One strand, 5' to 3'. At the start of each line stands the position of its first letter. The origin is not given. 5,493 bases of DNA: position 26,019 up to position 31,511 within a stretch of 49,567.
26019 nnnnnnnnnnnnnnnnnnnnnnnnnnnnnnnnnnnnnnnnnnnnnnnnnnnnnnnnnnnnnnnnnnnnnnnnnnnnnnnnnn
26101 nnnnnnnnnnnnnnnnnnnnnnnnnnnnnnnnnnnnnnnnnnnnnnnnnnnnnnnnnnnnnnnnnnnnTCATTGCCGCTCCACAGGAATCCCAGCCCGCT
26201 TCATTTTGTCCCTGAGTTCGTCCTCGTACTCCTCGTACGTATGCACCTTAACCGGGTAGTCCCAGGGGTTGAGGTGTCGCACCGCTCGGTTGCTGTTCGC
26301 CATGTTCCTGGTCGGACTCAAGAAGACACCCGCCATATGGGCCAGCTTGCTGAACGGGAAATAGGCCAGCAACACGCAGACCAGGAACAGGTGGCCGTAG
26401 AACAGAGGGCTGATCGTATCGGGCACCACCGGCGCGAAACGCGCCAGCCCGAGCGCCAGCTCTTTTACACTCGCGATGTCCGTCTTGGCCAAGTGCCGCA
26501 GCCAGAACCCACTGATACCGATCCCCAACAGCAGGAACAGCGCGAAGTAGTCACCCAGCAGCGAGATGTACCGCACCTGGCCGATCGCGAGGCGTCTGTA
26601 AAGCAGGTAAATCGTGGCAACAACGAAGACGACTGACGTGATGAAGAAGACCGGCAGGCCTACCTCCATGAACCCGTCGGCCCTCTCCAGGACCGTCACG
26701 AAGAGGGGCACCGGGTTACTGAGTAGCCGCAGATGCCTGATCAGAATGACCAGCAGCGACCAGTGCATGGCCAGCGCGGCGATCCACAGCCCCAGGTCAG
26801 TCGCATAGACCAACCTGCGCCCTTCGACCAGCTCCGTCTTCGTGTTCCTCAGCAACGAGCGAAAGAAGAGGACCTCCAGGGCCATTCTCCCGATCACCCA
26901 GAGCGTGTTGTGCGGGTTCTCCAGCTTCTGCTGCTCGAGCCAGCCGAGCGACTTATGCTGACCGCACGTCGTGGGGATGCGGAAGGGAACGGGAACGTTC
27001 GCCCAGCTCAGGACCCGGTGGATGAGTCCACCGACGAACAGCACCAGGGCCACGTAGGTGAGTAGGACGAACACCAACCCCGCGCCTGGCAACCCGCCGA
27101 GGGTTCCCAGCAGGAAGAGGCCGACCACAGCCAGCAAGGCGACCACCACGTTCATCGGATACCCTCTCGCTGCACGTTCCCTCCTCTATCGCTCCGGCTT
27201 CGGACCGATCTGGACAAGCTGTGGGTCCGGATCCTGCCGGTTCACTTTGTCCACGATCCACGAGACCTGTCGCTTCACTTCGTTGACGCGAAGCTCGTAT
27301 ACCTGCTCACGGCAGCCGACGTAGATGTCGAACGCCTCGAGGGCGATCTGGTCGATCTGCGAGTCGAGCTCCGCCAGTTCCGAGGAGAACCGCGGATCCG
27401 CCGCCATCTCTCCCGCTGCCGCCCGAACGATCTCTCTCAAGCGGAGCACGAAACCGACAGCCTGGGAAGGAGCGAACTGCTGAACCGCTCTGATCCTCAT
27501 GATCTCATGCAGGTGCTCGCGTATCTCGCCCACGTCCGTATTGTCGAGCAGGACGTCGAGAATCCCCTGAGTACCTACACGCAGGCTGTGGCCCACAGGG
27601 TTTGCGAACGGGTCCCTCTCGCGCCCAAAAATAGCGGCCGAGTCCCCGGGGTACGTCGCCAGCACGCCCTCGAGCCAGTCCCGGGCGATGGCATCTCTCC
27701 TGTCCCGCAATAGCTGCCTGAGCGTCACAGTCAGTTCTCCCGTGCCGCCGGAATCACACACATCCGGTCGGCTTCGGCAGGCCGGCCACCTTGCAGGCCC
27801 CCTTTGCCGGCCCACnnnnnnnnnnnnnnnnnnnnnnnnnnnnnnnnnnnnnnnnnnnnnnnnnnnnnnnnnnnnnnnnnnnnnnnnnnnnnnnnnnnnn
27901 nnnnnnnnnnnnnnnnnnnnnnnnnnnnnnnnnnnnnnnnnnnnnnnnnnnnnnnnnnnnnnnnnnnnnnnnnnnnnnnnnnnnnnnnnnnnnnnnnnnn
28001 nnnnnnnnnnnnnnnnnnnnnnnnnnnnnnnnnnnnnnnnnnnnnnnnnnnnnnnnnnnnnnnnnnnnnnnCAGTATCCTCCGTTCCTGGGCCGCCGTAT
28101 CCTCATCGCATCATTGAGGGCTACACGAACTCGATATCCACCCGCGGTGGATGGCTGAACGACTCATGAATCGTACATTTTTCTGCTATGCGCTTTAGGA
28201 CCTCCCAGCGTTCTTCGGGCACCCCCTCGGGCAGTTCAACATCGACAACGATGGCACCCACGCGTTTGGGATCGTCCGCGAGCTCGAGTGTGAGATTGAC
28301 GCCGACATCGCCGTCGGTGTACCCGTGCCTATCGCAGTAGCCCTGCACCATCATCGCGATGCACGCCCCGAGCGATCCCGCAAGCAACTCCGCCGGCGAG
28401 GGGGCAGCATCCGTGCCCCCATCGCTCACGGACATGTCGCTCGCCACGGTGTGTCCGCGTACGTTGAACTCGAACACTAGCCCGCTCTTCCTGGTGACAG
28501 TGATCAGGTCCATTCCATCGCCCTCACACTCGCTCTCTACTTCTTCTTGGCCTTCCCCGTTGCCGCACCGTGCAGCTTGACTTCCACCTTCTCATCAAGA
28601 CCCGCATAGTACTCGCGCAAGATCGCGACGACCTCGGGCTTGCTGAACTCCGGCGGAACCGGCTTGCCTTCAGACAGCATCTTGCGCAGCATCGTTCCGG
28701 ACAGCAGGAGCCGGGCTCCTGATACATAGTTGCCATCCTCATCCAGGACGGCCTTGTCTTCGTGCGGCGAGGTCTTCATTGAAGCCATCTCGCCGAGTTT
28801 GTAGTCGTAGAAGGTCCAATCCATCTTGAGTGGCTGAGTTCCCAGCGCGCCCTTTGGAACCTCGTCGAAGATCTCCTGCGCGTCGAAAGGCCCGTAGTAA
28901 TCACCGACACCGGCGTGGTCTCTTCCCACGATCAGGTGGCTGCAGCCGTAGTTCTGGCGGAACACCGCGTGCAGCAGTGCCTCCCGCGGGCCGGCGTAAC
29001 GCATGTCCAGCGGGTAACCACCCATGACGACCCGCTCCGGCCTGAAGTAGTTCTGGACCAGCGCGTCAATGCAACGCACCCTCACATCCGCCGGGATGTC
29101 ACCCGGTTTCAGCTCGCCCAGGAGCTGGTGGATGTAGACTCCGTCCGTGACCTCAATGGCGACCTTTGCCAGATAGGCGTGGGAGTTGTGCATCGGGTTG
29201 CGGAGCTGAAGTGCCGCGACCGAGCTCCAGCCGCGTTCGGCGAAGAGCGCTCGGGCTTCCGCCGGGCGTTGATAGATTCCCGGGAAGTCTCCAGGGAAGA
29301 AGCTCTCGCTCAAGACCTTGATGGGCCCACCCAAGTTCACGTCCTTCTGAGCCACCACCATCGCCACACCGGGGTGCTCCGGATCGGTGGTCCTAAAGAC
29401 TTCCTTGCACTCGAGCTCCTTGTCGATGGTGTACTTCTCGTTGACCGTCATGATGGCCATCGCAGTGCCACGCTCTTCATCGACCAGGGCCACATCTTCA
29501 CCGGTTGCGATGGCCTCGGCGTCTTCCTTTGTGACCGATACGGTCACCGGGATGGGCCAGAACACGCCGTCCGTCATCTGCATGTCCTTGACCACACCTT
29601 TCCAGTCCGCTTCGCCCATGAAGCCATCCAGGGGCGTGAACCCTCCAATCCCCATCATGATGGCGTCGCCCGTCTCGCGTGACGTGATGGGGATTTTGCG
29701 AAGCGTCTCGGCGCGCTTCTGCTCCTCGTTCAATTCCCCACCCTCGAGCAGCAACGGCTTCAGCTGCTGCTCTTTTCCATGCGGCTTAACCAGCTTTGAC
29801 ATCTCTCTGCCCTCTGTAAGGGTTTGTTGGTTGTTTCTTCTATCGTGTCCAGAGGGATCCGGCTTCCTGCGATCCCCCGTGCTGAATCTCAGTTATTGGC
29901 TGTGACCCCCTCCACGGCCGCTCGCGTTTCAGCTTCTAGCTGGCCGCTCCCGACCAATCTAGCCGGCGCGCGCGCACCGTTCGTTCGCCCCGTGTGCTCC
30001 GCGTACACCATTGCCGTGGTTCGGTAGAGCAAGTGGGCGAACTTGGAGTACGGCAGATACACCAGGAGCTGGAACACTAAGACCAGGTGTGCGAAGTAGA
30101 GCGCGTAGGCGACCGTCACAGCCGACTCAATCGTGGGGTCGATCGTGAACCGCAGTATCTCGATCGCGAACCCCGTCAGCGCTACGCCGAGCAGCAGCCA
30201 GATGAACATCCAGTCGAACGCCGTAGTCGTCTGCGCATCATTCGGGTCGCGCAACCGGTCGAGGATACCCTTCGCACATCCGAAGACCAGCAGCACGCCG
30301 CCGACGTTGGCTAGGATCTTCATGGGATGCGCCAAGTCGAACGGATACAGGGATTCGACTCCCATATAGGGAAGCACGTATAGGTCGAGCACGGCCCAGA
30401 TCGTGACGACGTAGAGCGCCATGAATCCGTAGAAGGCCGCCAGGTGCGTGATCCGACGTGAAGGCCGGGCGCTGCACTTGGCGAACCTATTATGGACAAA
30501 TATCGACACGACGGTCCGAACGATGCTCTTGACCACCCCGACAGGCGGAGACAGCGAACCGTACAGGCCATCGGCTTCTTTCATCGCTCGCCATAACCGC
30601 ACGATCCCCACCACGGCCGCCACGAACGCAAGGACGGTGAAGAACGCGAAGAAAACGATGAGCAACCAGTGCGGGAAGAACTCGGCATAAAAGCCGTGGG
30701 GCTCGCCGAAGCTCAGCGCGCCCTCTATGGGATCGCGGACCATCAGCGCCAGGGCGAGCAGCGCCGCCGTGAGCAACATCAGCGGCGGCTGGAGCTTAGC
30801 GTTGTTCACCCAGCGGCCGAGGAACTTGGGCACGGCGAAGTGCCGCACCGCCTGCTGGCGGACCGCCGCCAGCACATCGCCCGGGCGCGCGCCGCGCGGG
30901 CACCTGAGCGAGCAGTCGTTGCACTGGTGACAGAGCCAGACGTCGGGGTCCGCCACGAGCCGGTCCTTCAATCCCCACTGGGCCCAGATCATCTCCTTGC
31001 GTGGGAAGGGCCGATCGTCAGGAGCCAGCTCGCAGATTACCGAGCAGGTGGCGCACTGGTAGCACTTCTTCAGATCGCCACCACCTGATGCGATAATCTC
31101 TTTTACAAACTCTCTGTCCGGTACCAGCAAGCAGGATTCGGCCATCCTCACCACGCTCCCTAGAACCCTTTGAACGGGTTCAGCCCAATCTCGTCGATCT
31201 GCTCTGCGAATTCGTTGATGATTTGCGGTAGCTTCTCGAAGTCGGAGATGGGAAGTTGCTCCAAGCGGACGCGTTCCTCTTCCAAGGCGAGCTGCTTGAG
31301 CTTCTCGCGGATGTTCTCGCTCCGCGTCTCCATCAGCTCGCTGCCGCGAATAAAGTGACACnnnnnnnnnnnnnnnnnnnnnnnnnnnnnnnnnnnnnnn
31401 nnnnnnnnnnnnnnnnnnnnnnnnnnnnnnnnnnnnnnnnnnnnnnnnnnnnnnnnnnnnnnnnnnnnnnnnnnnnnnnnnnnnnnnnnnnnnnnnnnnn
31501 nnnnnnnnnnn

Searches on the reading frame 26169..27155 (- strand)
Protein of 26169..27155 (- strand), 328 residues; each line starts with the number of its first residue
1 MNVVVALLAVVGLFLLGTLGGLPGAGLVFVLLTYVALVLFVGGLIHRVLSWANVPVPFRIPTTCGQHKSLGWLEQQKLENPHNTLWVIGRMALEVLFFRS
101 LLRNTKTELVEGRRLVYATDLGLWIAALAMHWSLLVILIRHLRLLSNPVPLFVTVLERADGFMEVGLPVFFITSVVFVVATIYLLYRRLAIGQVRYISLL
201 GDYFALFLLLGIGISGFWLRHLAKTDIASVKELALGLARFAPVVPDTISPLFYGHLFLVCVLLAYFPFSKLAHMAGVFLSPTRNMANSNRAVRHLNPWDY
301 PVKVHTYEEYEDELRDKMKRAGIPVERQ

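Call 16: search_protein_families(library=pfam, proteins=[window:26169-27155:-], max_evalue=0.0001)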
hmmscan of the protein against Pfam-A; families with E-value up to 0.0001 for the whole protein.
window:26169-27155:- (328 aa): 1 family
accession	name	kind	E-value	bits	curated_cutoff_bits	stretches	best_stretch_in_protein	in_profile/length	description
PF02665.19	Nitrate_red_gam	-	2.1e-11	44.3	22.9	1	123-275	44-200/217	Nitrate reductase gamma subunit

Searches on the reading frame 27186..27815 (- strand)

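Call 16: search_protein_families(library=pfam, proteins=[window:27186-27815:-], max_evalue=0.0001)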
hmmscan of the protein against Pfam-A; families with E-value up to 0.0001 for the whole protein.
window:27186-27815:- (209 aa): 1 family
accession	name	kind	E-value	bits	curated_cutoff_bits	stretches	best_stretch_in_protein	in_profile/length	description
PF14361.12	RsbRD_N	-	1.4e-19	71.1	24.3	1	32-133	1-102/104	RsbT co-antagonist protein rsbRD N-terminal domain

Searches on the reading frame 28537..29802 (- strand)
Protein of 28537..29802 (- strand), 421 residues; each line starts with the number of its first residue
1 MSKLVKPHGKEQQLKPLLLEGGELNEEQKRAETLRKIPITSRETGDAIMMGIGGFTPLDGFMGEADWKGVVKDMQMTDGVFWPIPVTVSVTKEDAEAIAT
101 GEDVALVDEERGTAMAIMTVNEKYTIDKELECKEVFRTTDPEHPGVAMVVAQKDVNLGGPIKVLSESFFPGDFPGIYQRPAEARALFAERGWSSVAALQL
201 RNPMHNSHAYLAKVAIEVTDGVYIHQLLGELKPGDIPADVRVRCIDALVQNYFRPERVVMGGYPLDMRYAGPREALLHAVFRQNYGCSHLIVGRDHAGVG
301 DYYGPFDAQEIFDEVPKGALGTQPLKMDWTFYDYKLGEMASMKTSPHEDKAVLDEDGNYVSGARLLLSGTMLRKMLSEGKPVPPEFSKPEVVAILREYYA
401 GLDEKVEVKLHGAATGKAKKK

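Call 16: search_protein_families(library=pfam, proteins=[window:28537-29802:-], max_evalue=0.0001)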
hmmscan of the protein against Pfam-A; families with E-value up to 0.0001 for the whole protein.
window:28537-29802:- (421 aa): 2 families
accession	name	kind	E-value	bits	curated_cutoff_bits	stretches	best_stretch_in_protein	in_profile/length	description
PF01747.23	ATP-sulfurylase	-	2.5e-80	269.3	24.3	1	176-398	3-212/212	ATP-sulfurylase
PF14306.12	PUA_2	-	2.5e-54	183.6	27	1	6-165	2-158/159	PUA-like domain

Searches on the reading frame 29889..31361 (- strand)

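Call 16: search_protein_families(library=pfam, proteins=[window:29889-31361:-], max_evalue=0.0001)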
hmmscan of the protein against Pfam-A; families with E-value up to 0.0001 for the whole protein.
window:29889-31361:- (490 aa): 3 families
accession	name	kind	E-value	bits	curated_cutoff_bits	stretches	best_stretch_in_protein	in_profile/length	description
PF13183.11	Fer4_8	-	1.3e-07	32.4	27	1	97-157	2-67/68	4Fe-4S dicluster domain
PF13187.11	Fer4_9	-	9.6e-06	26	27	1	99-158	1-51/52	4Fe-4S dicluster domain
PF13534.11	Fer4_17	-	6.4e-05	23.9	22.2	0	99-157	1-59/61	4Fe-4S dicluster domain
